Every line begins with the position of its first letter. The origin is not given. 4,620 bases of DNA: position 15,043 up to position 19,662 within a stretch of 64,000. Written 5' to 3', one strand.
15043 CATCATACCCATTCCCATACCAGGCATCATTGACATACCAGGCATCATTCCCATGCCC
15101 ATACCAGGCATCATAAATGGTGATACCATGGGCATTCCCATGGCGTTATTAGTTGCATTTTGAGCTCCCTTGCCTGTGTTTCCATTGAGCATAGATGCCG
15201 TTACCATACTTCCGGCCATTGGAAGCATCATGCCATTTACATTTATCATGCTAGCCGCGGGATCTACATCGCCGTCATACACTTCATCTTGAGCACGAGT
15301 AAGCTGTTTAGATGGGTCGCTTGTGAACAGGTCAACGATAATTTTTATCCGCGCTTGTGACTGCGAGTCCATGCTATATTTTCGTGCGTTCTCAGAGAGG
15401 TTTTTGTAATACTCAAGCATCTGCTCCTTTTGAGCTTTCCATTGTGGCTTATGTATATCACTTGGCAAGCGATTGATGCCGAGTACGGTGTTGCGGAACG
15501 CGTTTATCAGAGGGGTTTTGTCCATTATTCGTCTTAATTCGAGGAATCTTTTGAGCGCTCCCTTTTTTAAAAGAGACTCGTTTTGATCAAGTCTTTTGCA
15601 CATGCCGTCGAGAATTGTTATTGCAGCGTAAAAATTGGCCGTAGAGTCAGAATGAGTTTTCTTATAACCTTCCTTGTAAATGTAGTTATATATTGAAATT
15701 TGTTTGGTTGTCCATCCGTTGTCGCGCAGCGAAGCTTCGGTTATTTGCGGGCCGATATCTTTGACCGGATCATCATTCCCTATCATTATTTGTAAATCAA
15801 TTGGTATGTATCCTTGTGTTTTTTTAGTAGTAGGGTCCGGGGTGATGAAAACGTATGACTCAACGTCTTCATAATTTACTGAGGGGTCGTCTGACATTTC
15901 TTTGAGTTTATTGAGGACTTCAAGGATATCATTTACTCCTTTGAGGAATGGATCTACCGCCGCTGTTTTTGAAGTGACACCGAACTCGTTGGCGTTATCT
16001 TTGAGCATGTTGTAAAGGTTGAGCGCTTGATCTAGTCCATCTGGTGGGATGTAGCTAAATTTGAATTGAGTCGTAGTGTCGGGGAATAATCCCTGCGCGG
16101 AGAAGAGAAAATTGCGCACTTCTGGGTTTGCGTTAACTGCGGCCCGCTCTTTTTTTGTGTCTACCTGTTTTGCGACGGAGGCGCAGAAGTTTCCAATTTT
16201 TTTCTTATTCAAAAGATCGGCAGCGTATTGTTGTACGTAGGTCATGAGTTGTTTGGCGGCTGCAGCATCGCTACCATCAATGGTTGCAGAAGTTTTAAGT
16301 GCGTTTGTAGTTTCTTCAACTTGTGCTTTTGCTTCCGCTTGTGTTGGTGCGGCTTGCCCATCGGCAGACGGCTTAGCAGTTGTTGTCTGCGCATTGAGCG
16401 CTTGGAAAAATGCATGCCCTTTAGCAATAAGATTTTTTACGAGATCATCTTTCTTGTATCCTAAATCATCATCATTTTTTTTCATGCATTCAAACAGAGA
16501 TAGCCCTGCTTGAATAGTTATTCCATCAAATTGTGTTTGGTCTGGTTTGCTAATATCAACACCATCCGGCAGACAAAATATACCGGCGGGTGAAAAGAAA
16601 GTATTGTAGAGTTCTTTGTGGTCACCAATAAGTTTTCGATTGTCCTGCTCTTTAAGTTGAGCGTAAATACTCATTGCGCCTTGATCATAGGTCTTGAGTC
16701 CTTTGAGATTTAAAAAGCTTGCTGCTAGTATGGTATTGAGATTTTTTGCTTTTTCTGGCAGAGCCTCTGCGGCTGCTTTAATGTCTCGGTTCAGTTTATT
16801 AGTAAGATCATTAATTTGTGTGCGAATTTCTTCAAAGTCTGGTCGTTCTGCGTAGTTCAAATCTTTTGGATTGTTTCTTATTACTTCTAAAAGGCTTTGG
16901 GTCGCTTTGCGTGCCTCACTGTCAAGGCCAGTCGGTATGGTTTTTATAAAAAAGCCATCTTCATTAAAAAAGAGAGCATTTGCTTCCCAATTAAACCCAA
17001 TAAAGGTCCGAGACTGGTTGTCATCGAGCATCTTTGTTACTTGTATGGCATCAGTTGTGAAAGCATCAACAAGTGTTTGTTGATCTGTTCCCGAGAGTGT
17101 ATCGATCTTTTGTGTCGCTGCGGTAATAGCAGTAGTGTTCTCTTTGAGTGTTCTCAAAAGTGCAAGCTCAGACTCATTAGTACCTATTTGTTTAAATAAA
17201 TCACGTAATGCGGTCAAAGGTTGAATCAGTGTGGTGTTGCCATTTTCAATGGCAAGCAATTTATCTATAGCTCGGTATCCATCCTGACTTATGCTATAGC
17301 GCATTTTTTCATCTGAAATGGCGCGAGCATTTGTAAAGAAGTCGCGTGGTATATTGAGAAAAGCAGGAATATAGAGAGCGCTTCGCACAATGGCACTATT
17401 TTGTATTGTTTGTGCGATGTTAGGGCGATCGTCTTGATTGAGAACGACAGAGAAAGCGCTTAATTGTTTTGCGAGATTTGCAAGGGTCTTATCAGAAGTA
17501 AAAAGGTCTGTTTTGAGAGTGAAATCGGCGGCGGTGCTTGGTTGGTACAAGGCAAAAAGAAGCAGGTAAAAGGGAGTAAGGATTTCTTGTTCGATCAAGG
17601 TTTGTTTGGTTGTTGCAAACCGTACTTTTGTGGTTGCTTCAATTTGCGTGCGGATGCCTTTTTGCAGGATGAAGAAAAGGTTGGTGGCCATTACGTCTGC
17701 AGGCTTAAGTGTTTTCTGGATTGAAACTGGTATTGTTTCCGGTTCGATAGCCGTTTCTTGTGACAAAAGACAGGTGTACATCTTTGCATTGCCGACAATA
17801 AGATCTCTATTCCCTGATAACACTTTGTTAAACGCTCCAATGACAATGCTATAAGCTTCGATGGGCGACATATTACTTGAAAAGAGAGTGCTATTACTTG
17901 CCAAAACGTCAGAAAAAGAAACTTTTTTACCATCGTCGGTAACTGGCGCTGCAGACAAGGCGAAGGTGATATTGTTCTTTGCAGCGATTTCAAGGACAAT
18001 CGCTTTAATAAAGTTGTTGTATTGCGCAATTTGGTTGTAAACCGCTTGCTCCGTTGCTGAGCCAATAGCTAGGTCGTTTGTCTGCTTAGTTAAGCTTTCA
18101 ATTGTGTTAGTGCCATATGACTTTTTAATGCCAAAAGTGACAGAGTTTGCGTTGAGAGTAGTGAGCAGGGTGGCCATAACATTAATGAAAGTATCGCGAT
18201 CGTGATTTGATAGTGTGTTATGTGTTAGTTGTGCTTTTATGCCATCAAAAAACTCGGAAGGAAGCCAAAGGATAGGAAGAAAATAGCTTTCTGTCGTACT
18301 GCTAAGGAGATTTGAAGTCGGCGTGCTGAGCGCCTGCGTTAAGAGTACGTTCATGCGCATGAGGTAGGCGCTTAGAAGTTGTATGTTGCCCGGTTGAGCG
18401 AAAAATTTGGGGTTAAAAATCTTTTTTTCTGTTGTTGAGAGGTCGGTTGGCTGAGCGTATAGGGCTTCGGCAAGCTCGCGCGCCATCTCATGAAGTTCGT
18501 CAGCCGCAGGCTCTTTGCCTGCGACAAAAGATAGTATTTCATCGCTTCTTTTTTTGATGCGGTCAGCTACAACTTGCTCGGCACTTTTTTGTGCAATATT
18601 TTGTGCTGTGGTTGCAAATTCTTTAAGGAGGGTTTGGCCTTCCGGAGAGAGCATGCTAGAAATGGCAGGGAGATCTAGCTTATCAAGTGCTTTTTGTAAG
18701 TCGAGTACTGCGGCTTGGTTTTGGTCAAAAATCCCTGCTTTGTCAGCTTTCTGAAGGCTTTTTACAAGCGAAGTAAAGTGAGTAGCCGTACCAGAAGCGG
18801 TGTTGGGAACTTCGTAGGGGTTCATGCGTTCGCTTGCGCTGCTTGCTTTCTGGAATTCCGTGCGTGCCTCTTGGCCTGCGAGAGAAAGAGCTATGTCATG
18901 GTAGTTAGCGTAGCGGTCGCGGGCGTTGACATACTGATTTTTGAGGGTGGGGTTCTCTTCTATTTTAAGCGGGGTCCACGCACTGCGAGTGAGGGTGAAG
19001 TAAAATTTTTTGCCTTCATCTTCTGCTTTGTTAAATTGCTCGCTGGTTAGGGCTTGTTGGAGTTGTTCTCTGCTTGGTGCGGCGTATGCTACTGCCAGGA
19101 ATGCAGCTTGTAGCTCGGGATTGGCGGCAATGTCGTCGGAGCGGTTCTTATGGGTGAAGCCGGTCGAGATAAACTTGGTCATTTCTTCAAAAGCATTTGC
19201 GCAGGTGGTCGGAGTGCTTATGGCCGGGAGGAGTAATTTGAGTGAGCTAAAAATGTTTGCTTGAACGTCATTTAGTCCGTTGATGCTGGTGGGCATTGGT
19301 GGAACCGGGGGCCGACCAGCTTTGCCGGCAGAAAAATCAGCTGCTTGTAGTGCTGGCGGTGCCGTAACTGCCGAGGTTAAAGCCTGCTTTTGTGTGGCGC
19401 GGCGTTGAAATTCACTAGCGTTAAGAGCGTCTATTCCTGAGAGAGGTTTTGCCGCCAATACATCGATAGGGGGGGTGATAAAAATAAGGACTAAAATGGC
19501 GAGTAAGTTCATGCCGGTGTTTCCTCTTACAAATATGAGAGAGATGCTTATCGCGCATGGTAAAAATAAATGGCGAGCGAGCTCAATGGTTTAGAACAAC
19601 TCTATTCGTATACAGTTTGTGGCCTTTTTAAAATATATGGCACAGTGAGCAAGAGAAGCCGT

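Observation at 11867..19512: Giant secreted repeat protein translationally coupled to its own OMP paralog: candidate novel surface or secretion pair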

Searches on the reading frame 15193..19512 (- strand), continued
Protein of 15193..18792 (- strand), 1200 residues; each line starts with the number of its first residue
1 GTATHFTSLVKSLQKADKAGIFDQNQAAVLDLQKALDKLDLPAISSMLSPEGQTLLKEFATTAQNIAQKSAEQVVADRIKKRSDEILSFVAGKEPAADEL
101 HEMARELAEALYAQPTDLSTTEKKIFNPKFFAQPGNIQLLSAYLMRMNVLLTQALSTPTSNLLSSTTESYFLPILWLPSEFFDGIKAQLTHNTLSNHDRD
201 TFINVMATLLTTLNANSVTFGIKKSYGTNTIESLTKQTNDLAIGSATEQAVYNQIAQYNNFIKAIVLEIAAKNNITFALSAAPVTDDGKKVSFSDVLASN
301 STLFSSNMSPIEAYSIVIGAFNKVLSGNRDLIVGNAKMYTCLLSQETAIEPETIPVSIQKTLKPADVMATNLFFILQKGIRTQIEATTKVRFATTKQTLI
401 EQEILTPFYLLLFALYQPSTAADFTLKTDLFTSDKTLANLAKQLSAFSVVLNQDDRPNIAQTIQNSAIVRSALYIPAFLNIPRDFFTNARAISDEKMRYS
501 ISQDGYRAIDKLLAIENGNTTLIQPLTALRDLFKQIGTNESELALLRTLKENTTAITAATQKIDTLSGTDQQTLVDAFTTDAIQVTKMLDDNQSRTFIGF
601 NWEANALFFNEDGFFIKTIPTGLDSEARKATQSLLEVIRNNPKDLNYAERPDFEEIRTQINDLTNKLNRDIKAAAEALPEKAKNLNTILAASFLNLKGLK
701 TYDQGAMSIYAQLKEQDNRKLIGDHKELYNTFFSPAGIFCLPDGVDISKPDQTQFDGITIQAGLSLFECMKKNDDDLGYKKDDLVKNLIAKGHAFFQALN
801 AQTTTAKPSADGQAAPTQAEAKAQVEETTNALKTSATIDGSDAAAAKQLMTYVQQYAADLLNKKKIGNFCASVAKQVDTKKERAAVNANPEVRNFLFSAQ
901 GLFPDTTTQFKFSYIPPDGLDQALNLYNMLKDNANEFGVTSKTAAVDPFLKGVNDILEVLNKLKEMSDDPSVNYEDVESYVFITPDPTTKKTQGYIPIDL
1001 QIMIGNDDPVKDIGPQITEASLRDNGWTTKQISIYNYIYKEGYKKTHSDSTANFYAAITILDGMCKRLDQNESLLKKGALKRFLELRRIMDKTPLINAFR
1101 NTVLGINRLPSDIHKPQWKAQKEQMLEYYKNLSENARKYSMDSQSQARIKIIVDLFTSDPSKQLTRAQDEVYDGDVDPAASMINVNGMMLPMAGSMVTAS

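Call 84: fold_search(model_id=the predicted structure, library=viral)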
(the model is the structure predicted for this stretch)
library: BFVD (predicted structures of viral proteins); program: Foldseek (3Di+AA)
matches with E <= 10: 281; with E <= 0.001: 0
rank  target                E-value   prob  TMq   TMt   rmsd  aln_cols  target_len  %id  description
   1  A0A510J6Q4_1          8.1e-03  0.25  0.07  0.07  43.1      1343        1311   11  Large tegument protein [pteropodid alphaherpesvirus 2]
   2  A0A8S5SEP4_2          2.4e-02  0.23  0.08  0.08  39.3      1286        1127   11  Chromosome segregation ATPase (Fragment) [virus sp. ctX0L1]
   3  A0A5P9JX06            3.3e-02  0.21  0.08  0.09  40.7      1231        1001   11  Tegument protein [Psittacid alphaherpesvirus 5]
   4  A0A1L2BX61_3          4.1e-02  0.16  0.07  0.07  53.4      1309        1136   10  Tape measure protein [Nodularia phage vB_NpeS-2AV2]
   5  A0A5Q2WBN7            4.3e-02  0.33  0.09  0.10  36.8       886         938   12  (no name in the UniProt tables at hand)
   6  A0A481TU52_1          5.1e-02  0.16  0.07  0.07  35.5      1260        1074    9  UL36 [Human herpesvirus 2]
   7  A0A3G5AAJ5            6.5e-02  0.35  0.10  0.14  26.5       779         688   11  Sel1 repeat family protein [Hyperionvirus sp.]
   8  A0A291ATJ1            8.0e-02  0.23  0.09  0.11  43.0      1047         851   10  Ankyrin repeat domain containing protein [Pandoravirus salinus]
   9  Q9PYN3                8.3e-02  0.20  0.09  0.09  38.4      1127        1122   10  ORF163 [Xestia c-nigrum granulosis virus]
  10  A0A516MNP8            8.6e-02  0.15  0.09  0.09  37.7      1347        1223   11  (no name in the UniProt tables at hand)
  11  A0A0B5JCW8            1.2e-01  0.21  0.08  0.10  27.7       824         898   10  F-box domain protein [Pandoravirus inopinatum]
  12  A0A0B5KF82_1          1.8e-01  0.11  0.08  0.08  34.4      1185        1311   11  RNA-directed RNA polymerase L [Sanxia Water Strider Virus 1]
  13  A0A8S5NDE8            1.9e-01  0.07  0.07  0.07  49.5      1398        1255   12  Tail tape measure protein [Myoviridae sp. ct9MV2]
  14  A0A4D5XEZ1            2.2e-01  0.16  0.08  0.11  30.0       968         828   11  U-box domain protein [Mimivirus LCMiAC02]
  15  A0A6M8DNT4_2          2.2e-01  0.20  0.11  0.10  32.4      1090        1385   11  (no name in the UniProt tables at hand)
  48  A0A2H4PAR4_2          9.2e-01  0.06  0.06  0.07  67.8      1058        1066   12  (no name in the UniProt tables at hand)
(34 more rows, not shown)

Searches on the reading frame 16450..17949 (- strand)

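Call 44: search_protein_families(library=pfam, proteins=[window:16450-17949:-], max_evalue=1)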
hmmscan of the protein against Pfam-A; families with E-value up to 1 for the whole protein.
window:16450-17949:- (500 aa): 3 families
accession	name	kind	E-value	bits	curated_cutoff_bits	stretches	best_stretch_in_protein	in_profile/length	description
PF21228.3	RuBisCO_activase_AAA_helical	-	0.011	16.5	27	0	194-253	26-87/96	Ribulose bisphosphate carboxylase/oxygenase activase, AAA, helical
PF25100.1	DUF7809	-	0.019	15.7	27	1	371-453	56-137/160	Domain of unknown function (DUF7809)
PF02734.22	Dak2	-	0.034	14.5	27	0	379-433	116-170/174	DAK2 domain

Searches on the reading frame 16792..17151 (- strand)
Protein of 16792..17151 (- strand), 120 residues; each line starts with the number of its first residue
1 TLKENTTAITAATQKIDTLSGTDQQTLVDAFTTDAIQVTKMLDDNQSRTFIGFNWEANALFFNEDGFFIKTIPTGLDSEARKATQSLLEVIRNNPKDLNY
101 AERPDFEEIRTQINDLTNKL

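Call 88: search_solved_structures(query=A6, max_evalue=10, show_alignments=2)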
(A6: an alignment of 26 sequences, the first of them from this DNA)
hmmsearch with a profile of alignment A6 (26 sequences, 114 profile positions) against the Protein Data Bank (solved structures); distinct sequences matched with E-value up to 10: 3.
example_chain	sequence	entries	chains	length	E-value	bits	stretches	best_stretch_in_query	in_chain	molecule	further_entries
1aww_A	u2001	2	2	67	1.1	12.7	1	72-102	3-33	BRUTON'S TYROSINE KINASE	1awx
2ejc_A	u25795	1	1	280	1.2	12.6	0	69-112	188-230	Pantoate--beta-alanine ligase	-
3v7o_A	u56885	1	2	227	1.3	12.5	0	57-89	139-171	Minor nucleoprotein VP30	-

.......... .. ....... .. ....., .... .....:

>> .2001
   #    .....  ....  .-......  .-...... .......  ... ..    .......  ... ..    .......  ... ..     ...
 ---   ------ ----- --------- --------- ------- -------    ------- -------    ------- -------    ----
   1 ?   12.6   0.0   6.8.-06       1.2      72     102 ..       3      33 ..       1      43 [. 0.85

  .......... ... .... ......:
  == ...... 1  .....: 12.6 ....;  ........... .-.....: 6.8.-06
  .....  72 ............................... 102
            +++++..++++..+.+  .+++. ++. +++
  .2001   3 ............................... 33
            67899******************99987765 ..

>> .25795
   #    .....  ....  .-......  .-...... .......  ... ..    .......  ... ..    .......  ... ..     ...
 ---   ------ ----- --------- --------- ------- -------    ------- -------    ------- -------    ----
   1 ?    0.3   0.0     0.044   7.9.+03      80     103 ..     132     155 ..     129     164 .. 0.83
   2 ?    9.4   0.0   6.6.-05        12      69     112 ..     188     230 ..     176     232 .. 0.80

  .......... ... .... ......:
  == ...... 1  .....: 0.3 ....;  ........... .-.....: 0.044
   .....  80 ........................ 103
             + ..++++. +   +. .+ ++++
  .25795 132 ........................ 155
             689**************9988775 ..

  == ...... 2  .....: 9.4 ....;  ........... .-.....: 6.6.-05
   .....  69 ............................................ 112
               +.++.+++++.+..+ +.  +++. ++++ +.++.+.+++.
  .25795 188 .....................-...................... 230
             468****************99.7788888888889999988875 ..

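Call 89: search_protein_families(library=pfam, alignment_id=A6, max_evalue=10)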
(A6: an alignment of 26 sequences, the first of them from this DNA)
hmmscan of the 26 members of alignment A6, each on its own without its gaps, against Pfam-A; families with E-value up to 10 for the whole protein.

A. member 1, seq(120 aa): 0 families

B. families by the number of members that match (of 26 scanned): 6 families
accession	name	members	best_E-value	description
PF18410.7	BTHB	1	0.019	Basic tilted helix bundle domain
PF22511.2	PBP2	1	0.061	PolB1 Binding Protein 2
PF07962.17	Swi3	1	0.074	Replication Fork Protection Component Swi3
PF01765.24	RRF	1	0.086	Ribosome recycling factor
PF24205.1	Antiholin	1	0.2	T4-like virus antiholin family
PF09996.14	DUF2237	1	0.24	Uncharacterized protein conserved in bacteria (DUF2237)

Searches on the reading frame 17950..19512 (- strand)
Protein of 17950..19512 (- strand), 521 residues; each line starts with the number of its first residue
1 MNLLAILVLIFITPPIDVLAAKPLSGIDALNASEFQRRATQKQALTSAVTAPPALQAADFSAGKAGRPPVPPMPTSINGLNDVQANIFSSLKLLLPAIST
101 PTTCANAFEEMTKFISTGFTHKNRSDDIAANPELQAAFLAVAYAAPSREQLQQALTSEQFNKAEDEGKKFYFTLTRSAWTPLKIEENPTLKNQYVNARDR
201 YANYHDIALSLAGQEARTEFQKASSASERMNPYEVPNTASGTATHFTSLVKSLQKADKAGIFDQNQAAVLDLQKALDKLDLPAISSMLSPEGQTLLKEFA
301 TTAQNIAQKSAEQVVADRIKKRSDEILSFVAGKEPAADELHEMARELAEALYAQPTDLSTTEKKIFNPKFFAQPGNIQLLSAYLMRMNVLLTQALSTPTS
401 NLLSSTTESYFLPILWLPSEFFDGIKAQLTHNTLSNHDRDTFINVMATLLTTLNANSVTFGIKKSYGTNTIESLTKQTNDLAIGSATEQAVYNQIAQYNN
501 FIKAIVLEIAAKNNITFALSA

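Call 44: search_protein_families(library=pfam, proteins=[window:17950-19512:-], max_evalue=1)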
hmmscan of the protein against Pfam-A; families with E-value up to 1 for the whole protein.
window:17950-19512:- (521 aa): 2 families
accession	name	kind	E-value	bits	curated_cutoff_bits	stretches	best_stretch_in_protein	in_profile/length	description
PF07500.19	TFIIS_M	-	0.011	16.6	29.2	0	144-196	26-78/114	Transcription factor S-II (TFIIS), central domain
PF24875.1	DUF7736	-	0.087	13.4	25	1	325-359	23-57/59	Domain of unknown function (DUF7736)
